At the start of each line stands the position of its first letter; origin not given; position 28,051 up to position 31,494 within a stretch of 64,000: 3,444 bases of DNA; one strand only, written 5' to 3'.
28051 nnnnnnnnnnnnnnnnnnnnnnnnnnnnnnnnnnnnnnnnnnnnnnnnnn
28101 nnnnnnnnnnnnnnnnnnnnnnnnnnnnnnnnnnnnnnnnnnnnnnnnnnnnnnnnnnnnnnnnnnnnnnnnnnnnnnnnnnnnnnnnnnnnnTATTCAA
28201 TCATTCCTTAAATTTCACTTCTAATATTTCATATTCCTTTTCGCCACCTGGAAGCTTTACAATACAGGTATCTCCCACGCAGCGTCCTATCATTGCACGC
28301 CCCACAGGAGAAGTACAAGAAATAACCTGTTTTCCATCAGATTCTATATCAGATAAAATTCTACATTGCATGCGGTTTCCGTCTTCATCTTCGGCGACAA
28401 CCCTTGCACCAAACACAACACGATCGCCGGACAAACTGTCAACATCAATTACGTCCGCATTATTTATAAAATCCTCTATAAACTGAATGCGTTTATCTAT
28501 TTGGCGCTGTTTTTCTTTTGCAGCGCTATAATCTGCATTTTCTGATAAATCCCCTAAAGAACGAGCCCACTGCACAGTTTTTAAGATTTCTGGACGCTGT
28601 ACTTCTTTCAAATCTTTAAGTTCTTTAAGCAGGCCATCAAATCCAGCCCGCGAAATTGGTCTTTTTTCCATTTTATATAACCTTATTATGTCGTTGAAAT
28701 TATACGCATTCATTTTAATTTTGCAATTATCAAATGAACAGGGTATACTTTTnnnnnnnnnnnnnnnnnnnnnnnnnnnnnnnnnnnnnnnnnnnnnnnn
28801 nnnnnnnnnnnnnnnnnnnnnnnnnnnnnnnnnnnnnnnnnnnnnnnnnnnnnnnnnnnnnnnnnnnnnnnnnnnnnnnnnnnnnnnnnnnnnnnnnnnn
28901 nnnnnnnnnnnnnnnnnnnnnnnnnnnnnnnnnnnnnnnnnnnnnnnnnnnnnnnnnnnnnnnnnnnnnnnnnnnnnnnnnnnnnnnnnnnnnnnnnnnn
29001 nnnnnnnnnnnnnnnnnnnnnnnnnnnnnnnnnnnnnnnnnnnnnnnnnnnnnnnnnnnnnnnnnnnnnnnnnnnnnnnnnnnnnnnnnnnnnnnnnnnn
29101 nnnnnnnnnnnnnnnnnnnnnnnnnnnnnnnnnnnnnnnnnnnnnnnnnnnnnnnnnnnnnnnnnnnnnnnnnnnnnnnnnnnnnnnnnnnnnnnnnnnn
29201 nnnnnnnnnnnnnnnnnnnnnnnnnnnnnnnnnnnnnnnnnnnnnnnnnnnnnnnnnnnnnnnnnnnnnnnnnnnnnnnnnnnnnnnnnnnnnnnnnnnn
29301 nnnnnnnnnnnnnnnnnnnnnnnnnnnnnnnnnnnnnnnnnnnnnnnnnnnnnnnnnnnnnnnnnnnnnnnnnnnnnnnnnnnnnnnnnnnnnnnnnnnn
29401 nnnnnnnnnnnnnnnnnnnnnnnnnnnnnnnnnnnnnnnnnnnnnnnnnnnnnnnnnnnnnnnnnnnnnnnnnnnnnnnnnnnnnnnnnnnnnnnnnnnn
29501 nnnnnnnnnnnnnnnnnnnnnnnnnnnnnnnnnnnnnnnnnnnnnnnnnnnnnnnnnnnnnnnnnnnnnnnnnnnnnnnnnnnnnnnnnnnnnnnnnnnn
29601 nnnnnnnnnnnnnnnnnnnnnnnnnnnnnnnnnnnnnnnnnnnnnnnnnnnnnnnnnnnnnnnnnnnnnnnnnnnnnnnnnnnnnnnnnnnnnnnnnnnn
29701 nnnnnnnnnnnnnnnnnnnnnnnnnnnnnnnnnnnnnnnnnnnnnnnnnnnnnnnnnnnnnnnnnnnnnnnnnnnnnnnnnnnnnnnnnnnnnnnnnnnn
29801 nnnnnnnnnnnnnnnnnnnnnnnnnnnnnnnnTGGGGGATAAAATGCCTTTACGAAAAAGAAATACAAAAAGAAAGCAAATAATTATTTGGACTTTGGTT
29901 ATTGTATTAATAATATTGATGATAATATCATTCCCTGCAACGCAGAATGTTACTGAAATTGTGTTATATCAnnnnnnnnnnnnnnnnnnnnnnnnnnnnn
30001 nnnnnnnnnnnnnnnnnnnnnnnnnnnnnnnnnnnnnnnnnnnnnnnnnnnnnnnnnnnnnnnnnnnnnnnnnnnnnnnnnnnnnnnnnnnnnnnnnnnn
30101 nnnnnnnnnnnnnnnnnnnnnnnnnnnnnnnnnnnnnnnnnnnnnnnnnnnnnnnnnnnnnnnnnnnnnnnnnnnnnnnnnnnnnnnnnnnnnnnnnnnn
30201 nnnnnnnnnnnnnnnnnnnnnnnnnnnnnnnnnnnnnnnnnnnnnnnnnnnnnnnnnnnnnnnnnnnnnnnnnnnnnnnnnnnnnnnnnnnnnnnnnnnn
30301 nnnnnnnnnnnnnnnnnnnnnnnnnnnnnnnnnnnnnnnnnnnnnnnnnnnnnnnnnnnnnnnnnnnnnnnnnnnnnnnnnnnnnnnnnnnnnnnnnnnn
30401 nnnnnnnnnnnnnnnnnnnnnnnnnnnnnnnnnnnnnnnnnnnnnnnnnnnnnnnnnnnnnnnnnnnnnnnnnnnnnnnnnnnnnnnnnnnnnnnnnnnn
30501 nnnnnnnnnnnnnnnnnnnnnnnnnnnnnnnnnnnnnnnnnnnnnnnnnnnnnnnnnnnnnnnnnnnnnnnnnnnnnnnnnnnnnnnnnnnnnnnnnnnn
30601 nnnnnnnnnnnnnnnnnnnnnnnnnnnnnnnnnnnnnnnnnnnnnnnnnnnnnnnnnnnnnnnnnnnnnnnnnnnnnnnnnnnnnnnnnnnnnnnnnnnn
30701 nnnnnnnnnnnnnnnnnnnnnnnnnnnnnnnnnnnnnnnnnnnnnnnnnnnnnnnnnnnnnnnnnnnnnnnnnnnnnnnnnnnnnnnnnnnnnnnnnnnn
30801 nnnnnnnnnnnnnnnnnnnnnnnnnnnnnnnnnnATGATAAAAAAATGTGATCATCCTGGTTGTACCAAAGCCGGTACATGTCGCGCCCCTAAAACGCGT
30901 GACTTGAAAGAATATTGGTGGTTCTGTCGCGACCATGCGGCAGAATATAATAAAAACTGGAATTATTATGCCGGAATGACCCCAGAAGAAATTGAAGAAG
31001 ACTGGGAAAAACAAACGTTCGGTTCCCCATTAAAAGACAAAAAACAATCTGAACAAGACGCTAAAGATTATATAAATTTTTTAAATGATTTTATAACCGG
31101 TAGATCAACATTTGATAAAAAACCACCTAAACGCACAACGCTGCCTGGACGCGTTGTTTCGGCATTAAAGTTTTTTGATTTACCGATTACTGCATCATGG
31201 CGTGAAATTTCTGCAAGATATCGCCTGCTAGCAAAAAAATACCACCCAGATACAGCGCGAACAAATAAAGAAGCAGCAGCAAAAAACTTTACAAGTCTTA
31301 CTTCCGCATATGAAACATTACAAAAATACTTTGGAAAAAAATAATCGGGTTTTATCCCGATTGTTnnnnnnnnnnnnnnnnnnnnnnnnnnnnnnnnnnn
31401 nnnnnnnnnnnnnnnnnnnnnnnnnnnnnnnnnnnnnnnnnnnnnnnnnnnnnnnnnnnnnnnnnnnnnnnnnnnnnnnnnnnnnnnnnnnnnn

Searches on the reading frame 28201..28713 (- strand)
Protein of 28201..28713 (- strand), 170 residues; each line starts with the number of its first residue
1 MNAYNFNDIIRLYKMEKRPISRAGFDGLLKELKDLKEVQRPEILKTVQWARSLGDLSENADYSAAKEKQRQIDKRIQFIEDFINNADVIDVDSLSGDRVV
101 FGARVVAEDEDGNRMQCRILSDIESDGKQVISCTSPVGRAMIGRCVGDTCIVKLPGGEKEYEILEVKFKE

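Call 63: search_protein_families(library=pfam, proteins=[window:28201-28713:-], max_evalue=0.00001)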
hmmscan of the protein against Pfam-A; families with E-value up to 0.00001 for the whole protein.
window:28201-28713:- (170 aa): 2 families
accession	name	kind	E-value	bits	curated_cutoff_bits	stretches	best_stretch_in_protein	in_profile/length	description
PF03449.20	GreA_GreB_N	-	1.7e-26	92.7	24.5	1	19-88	2-71/71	Transcription elongation factor, N-terminal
PF01272.25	GreA_GreB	-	1.3e-19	70.3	26.9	1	96-167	3-76/77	Transcription elongation factor, GreA/GreB, C-term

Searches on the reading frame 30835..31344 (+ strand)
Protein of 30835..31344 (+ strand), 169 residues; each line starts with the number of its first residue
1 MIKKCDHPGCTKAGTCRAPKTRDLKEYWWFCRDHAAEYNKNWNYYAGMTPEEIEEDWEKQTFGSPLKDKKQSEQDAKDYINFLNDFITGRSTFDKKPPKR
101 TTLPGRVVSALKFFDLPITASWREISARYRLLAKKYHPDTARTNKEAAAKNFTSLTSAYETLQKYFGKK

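Call 63: search_protein_families(library=pfam, proteins=[window:30835-31344:+], max_evalue=0.00001)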
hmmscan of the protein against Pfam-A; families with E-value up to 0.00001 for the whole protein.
window:30835-31344:+ (169 aa): 1 family
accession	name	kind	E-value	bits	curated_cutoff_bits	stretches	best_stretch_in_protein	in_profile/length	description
PF00226.36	DnaJ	-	1.5e-10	41.5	27.8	1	116-163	8-54/63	DnaJ domain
